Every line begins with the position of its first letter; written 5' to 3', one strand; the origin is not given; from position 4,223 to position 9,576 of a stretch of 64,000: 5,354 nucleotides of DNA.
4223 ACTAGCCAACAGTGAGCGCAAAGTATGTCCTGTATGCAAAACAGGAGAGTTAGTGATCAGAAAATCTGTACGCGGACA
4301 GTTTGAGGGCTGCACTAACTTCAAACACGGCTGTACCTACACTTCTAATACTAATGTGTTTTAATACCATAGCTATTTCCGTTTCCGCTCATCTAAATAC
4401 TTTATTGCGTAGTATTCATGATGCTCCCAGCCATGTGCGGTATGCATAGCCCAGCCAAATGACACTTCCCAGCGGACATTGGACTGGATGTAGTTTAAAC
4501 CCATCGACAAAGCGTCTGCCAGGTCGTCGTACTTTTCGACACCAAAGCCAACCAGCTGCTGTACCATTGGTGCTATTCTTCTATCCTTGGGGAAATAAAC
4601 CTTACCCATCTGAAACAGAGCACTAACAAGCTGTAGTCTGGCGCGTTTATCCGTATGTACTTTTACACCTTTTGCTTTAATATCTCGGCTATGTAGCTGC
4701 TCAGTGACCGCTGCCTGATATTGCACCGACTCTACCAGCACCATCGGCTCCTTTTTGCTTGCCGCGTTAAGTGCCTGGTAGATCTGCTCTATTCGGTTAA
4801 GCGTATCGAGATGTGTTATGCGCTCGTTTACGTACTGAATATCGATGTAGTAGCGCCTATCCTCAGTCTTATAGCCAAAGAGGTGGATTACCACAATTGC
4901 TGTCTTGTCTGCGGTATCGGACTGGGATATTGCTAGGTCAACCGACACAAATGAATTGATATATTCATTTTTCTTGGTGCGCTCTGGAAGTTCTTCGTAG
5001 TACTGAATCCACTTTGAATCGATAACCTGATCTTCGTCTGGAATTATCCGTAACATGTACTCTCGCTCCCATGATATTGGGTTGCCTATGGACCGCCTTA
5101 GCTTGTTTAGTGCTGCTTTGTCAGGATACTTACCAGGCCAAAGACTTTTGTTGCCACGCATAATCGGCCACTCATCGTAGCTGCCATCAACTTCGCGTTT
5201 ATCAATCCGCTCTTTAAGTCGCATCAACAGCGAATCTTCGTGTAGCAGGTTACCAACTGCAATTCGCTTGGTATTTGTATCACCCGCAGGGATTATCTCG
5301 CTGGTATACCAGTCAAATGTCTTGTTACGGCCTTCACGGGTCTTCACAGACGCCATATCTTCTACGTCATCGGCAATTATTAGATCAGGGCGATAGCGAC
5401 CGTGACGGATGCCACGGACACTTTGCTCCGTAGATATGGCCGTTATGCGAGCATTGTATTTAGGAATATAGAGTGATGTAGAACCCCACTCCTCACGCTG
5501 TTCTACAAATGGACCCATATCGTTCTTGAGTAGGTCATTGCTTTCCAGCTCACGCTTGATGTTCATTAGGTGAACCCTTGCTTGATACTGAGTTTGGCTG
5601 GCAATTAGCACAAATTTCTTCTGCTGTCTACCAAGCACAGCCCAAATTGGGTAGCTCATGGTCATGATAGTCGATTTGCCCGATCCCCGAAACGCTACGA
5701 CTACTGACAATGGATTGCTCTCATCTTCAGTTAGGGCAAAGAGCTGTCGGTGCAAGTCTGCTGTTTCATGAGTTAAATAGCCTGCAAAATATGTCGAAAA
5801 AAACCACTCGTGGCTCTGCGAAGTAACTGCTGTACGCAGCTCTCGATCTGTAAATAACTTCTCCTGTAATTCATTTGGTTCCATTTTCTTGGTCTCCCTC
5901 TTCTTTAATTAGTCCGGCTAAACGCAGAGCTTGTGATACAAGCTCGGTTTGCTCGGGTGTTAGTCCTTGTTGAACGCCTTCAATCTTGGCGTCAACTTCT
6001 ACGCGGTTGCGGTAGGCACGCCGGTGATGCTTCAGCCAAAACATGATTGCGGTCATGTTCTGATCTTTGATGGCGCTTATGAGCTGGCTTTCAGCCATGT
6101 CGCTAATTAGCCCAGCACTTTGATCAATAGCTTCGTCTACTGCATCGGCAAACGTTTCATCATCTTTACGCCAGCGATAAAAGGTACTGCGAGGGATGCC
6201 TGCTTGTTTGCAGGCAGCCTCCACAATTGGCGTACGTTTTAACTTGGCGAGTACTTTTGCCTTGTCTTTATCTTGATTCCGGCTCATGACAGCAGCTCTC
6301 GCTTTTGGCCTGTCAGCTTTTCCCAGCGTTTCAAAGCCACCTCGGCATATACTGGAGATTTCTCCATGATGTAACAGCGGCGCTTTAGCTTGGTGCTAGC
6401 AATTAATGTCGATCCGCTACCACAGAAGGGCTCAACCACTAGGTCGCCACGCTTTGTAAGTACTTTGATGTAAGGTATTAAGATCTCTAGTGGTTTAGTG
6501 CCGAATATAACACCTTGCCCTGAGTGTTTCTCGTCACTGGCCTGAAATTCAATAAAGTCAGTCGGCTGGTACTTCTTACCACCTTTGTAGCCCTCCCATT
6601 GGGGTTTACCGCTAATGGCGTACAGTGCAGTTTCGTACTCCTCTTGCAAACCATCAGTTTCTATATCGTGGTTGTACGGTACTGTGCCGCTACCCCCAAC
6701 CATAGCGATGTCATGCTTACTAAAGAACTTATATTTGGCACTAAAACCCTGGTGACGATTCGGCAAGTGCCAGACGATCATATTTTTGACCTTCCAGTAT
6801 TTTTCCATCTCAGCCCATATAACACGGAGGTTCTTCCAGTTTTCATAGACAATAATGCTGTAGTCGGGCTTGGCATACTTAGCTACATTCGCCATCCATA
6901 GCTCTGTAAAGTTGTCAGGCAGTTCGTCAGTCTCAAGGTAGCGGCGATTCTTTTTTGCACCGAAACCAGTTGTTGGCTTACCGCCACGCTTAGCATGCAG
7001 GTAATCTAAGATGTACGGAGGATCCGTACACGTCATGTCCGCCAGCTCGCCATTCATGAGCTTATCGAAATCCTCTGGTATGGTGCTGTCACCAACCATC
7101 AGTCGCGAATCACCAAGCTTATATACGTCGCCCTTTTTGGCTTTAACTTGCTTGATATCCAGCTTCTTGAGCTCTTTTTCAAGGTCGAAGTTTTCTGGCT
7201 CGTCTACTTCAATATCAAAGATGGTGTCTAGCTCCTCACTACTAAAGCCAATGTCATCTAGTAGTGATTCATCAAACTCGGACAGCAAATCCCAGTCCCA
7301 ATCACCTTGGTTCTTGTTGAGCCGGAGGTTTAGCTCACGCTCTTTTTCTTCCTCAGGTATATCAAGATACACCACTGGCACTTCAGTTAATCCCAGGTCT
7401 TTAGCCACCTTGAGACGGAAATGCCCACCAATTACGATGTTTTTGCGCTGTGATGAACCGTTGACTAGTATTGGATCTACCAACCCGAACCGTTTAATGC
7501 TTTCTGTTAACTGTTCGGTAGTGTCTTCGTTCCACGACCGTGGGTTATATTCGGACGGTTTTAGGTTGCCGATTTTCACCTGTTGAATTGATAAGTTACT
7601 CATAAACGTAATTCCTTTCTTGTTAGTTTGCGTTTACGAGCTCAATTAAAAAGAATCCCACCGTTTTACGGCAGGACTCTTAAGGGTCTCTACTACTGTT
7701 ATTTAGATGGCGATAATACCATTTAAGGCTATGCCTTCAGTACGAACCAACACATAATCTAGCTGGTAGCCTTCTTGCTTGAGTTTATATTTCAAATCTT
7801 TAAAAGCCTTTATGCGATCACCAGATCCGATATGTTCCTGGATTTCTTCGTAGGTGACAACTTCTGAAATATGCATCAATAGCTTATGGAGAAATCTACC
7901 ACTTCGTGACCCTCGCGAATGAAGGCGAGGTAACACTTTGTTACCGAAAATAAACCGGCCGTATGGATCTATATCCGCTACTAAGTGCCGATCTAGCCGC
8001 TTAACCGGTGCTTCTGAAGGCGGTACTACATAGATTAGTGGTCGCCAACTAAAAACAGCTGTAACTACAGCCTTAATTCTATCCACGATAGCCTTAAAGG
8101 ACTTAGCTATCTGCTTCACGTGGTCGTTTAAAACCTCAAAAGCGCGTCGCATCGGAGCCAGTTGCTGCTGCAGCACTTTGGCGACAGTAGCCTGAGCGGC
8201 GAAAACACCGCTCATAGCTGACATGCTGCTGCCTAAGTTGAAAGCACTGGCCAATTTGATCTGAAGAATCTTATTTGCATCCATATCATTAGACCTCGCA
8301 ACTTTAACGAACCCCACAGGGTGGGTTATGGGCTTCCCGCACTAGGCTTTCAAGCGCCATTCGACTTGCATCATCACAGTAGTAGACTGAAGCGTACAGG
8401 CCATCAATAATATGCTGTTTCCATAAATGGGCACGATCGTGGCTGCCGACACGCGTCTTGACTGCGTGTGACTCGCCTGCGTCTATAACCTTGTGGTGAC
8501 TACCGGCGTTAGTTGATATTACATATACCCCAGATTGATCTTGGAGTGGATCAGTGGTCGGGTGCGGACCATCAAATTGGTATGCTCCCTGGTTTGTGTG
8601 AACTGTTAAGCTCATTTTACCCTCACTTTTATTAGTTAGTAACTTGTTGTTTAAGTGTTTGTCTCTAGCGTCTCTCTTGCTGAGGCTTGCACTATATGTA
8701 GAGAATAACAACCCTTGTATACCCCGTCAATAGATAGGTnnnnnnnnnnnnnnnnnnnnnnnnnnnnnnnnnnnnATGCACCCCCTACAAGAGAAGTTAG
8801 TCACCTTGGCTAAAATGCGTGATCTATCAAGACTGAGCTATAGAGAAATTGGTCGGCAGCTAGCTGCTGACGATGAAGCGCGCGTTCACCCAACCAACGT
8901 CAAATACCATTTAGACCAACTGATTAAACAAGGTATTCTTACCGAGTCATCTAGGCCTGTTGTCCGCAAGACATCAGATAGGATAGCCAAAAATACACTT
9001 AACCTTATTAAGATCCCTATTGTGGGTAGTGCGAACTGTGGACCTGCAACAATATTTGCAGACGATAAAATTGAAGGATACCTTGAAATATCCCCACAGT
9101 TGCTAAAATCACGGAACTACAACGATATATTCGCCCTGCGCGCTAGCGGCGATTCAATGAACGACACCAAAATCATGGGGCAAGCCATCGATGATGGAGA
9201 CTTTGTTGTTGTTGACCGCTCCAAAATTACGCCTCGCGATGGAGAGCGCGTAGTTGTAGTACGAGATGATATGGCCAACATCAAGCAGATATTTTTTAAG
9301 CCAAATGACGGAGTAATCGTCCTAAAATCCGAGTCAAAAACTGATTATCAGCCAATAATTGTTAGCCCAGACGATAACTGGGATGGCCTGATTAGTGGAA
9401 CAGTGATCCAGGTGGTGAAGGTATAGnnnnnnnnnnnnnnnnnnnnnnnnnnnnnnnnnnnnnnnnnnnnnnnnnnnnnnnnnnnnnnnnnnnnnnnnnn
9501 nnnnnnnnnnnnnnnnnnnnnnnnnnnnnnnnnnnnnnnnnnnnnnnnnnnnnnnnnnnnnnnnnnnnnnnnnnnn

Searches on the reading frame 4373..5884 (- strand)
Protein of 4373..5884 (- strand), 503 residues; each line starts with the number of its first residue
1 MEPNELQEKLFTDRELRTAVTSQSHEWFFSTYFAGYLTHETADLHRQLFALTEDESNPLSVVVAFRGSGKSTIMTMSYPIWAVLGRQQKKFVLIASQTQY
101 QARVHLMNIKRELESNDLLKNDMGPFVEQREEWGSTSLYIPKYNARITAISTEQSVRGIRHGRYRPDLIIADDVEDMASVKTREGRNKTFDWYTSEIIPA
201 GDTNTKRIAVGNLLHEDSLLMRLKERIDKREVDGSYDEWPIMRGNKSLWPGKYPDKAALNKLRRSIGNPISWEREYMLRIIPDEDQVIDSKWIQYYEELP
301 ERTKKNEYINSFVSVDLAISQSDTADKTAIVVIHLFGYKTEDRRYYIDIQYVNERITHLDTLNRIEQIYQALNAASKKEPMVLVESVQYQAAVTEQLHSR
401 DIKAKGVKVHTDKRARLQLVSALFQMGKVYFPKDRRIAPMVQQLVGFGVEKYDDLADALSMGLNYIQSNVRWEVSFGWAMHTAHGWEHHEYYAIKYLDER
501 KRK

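Call 34: search_protein_families(library=pfam, proteins=[window:4373-5884:-], max_evalue=0.001)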
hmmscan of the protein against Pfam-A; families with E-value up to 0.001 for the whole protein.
window:4373-5884:- (503 aa): 1 family
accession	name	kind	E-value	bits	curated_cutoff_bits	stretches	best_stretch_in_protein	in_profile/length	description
PF17289.8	Terminase_6C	-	3.2e-08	34.2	22.6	1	315-464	3-153/155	Terminase RNaseH-like domain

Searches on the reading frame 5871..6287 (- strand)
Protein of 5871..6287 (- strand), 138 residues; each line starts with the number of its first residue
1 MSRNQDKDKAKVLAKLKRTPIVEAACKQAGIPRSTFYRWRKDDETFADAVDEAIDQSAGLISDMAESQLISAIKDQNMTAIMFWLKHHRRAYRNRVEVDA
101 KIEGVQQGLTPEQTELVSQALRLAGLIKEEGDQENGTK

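Call 3: search_protein_families(library=pfam, proteins=[window:5871-6287:-], max_evalue=0.1)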
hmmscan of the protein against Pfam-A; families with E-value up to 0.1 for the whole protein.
window:5871-6287:- (138 aa): 7 families
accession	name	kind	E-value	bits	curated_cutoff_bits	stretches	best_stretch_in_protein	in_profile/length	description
PF13022.12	HTH_Tnp_1_2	-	2.3e-07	31.4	27.9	1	22-106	29-113/122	Helix-turn-helix of insertion element transposase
PF20901.3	Sf6_terminase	-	0.00018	22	27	1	11-100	8-86/106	Bacteriophage Sf6, terminase small subunit-like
PF13518.12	HTH_28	-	0.0013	19.2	25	1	13-42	7-35/52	Helix-turn-helix domain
PF13384.12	HTH_23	-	0.0019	18.4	24.6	1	22-42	20-40/50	Homeodomain-like domain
PF13551.12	HTH_29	-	0.0023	18.4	28.1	1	11-42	3-35/64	Winged helix-turn helix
PF01527.26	HTH_Tnp_1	-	0.0035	18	24.1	1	17-44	21-48/75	Transposase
PF23125.1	Xre-MbcA-ParS_M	-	0.045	13.9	27.8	1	27-47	9-29/51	Antitoxin Xre/MbcA/ParS-like, middle domain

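Call 4: search_protein_families(library=phrogs, proteins=[window:5871-6287:-], max_evalue=0.1)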
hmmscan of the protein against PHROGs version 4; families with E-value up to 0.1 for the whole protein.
window:5871-6287:- (138 aa): 17 families
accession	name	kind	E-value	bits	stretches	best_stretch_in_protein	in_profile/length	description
phrog_4044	-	head and packaging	1.4e-11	45.2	1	2-58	22-78/180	terminase small subunit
phrog_309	-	head and packaging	6.6e-10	40.5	1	30-108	167-268/319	terminase small subunit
phrog_4102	-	head and packaging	9e-08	33.5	1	10-103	21-121/166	terminase small subunit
phrog_1482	-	head and packaging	1.2e-07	32.4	1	10-110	21-131/147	terminase small subunit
phrog_157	-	integration and excision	7.5e-06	26.2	1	4-54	200-256/580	transposase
phrog_24579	-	head and packaging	0.0001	23.3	1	7-103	19-113/126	terminase small subunit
phrog_3064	-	head and packaging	0.00012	22.6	1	5-71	68-133/175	terminase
phrog_2538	-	head and packaging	0.00031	21.8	1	21-66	20-69/129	terminase small subunit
phrog_12375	-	DNA, RNA and nucleotide metabolism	0.0073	17.6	1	7-44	10-47/100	DNA binding protein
phrog_21036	-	unknown function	0.011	16.7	1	12-56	3-47/109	-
phrog_14982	-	unknown function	0.012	16.7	1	22-56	32-67/182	-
phrog_4823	-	unknown function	0.012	16.4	1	35-111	77-151/185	-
phrog_4869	-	unknown function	0.016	16.1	1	12-46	5-39/172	-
phrog_4494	-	unknown function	0.024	16.1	1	10-45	9-44/109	-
phrog_26761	-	unknown function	0.06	14.7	1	36-76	30-68/80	-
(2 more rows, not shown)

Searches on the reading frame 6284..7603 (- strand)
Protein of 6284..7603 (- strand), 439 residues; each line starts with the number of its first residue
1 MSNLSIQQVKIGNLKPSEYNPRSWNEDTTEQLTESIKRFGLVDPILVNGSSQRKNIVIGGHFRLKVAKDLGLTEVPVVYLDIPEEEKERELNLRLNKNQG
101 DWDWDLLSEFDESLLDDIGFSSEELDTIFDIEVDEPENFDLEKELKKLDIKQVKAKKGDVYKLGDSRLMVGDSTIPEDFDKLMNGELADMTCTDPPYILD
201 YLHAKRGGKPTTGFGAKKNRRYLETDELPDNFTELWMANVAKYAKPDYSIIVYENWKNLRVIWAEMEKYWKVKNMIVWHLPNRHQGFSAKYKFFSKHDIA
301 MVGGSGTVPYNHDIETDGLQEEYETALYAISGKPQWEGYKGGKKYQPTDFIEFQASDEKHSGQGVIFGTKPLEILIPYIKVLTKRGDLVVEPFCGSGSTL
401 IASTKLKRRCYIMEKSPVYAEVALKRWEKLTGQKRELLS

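Call 3: search_protein_families(library=pfam, proteins=[window:6284-7603:-], max_evalue=0.1)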
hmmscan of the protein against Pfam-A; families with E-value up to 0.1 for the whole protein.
window:6284-7603:- (439 aa): 3 families
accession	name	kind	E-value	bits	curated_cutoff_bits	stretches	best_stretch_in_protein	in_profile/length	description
PF01555.25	N6_N4_Mtase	-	1.7e-20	74.4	26.7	1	189-424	2-220/221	DNA methylase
PF02195.25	ParB_N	-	2.7e-11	43.8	26.3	1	6-86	3-84/95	ParB N-terminal domain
PF01170.24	UPF0020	-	0.0057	16.8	22.3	1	384-429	27-71/197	RMKL-like, methyltransferase domain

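Call 4: search_protein_families(library=phrogs, proteins=[window:6284-7603:-], max_evalue=0.1)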
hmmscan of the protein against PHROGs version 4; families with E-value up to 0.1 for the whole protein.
window:6284-7603:- (439 aa): 34 families (the best 25 are shown)
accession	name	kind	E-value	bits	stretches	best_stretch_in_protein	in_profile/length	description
phrog_498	-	other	1e-83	283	1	3-437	32-429/633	DNA methyltransferase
phrog_620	-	DNA, RNA and nucleotide metabolism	2.4e-34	120.3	1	2-160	5-168/217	ParB-like partition protein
phrog_67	-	other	1e-27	98.6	1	91-434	73-350/743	DNA methyltransferase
phrog_8071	-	DNA, RNA and nucleotide metabolism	3.3e-27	96.7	1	2-199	3-205/389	ParB-like partition protein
phrog_9353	-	unknown function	3.7e-23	83.7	1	6-145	11-155/245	-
phrog_940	-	DNA, RNA and nucleotide metabolism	2.6e-21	77.3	1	1-138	1-135/388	nuclease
phrog_723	-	DNA, RNA and nucleotide metabolism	9.1e-21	75.7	1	4-148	11-160/223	ParB-like partition protein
phrog_15396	-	DNA, RNA and nucleotide metabolism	2.8e-18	67.7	1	4-130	2-132/258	ParB-like partition nuclease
phrog_3008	-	other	8.2e-18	65.5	1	306-434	103-218/244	DNA methyltransferase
phrog_5475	-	unknown function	3.4e-16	60.1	1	6-107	3-96/458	-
phrog_930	-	DNA, RNA and nucleotide metabolism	2.2e-14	54.9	1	1-130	2-134/223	ParB-like partition protein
phrog_23085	-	unknown function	2.7e-11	44.3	1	346-432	25-110/138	-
phrog_26387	-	DNA, RNA and nucleotide metabolism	7.3e-11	43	1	7-90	11-95/252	ParB-like partition nuclease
phrog_6218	-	DNA, RNA and nucleotide metabolism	1.3e-10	42.1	1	5-94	4-94/506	ParB-like partition protein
phrog_18056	-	DNA, RNA and nucleotide metabolism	1.4e-10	41.7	1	5-87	2-79/387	ParB-like partition nuclease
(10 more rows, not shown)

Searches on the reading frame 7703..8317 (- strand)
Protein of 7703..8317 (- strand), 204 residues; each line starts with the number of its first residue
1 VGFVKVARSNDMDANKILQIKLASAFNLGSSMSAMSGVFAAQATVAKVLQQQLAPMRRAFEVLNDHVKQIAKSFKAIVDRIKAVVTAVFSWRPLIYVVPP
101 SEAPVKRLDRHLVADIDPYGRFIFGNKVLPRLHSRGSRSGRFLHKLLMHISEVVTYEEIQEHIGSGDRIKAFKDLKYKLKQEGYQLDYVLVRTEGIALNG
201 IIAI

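Call 3: search_protein_families(library=pfam, proteins=[window:7703-8317:-], max_evalue=0.1)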
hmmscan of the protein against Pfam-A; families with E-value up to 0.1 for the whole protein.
window:7703-8317:- (204 aa): 1 family
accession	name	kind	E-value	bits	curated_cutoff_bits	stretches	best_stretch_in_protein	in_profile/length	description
PF01601.21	CoV_S2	-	0.043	12.9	40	1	28-88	169-229/521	Coronavirus spike glycoprotein S2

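Call 4: search_protein_families(library=phrogs, proteins=[window:7703-8317:-], max_evalue=0.1)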
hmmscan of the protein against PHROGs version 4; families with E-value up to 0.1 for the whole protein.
window:7703-8317:- (204 aa): 0 families

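Call 5: search_protein_families(library=padloc, proteins=[window:7703-8317:-], max_evalue=0.1)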
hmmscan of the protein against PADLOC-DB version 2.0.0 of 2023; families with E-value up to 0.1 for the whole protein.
window:7703-8317:- (204 aa): 0 families

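Call 50: search_protein_families(library=ncbifam, proteins=[window:7703-8317:-], max_evalue=0.01)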
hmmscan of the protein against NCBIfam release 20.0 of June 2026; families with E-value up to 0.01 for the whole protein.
window:7703-8317:- (204 aa): 0 families

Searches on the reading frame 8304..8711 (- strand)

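Call 3: search_protein_families(library=pfam, proteins=[window:8304-8711:-], max_evalue=0.1)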
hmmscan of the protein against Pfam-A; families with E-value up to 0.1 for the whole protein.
window:8304-8711:- (135 aa): 0 families

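Call 4: search_protein_families(library=phrogs, proteins=[window:8304-8711:-], max_evalue=0.1)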
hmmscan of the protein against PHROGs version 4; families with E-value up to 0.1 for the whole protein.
window:8304-8711:- (135 aa): 0 families

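Call 5: search_protein_families(library=padloc, proteins=[window:8304-8711:-], max_evalue=0.1)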
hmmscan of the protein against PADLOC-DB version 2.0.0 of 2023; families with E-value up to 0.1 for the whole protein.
window:8304-8711:- (135 aa): 1 family
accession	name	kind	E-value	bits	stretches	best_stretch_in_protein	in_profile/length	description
PDLC04925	PDC-S14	-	0.043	10.8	1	58-101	61-106/301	-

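Call 50: search_protein_families(library=ncbifam, proteins=[window:8304-8711:-], max_evalue=0.01)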
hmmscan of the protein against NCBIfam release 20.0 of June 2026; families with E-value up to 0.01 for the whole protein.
window:8304-8711:- (135 aa): 0 families

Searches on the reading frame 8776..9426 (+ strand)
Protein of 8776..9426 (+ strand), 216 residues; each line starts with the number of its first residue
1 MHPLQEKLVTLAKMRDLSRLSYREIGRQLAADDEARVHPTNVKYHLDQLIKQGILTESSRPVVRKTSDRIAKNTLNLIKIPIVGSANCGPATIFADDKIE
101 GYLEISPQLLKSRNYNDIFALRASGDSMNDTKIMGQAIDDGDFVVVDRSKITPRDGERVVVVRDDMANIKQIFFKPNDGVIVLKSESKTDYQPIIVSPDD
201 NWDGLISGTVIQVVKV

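Call 3: search_protein_families(library=pfam, proteins=[window:8776-9426:+], max_evalue=0.1)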
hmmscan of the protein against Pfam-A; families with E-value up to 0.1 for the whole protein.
window:8776-9426:+ (216 aa): 3 families
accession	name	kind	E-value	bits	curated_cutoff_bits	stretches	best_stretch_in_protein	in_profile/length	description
PF00717.28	Peptidase_S24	-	1.7e-17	63.6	23.3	1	81-202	1-109/116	Peptidase S24-like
PF12840.13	HTH_20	-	0.0074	16.7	27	1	32-56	25-49/51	Helix-turn-helix domain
PF20203.3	DUF6565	-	0.038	14.7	24.5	1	13-62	19-70/86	Domain of unknown function (DUF6565)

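Call 4: search_protein_families(library=phrogs, proteins=[window:8776-9426:+], max_evalue=0.1)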
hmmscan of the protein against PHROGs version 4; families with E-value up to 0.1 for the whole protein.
window:8776-9426:+ (216 aa): 4 families
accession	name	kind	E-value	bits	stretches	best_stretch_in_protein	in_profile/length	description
phrog_4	-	transcription regulation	1.8e-19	71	1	65-201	204-325/400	transcriptional repressor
phrog_811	-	DNA, RNA and nucleotide metabolism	8.1e-13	49.1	1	94-215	26-133/140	UmuD-like protein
phrog_6201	-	transcription regulation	1.8e-07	32.1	1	104-212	12-113/121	CI-like repressor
phrog_10470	-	DNA, RNA and nucleotide metabolism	0.0073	17.1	1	136-202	4-65/79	UmuD-like protein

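Call 5: search_protein_families(library=padloc, proteins=[window:8776-9426:+], max_evalue=0.1)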
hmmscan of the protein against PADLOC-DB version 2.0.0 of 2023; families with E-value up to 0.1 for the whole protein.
window:8776-9426:+ (216 aa): 0 families

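Call 50: search_protein_families(library=ncbifam, proteins=[window:8776-9426:+], max_evalue=0.01)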
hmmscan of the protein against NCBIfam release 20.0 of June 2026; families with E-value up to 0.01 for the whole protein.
window:8776-9426:+ (216 aa): 2 families
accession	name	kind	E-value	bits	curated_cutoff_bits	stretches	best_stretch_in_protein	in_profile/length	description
TIGR00498.1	lexA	equivalog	4e-17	62.5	110.95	1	38-214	39-199/203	transcriptional repressor LexA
NF007621.2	PRK10276.1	subfamily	3.4e-12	46.4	110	1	95-215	8-115/115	translesion error-prone DNA polymerase V autoproteolytic subunit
